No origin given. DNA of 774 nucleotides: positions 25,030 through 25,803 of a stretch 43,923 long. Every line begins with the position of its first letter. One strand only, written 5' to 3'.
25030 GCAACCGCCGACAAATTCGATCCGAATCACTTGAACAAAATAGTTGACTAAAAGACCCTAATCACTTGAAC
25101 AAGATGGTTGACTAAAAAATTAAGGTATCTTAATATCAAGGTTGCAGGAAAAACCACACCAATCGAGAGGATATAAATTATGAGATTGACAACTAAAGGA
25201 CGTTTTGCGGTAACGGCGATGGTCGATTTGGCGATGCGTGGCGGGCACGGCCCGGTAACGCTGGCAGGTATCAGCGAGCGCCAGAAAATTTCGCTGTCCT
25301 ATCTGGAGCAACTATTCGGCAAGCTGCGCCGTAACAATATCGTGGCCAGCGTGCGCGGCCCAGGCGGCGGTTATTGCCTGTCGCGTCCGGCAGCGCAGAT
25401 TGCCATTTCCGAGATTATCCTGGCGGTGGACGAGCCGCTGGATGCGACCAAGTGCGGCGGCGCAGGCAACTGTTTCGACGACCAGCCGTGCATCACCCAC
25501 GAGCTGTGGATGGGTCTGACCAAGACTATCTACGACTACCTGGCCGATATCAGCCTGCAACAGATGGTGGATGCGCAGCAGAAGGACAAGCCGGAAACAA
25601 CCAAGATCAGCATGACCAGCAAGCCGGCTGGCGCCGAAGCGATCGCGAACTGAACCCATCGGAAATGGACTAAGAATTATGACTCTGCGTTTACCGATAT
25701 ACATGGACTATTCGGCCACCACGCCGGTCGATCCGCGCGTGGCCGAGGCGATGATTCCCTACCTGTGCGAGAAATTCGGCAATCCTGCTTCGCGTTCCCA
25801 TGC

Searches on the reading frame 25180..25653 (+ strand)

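Call 56: search_protein_families(library=pfam, proteins=[window:25180-25653:+], max_evalue=0.001)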
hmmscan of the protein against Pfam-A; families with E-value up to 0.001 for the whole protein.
window:25180-25653:+ (157 aa): 1 family
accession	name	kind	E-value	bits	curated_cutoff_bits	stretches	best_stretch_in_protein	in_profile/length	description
PF02082.26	Rrf2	-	3.2e-37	128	30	1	3-131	1-131/132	Iron-dependent Transcriptional regulator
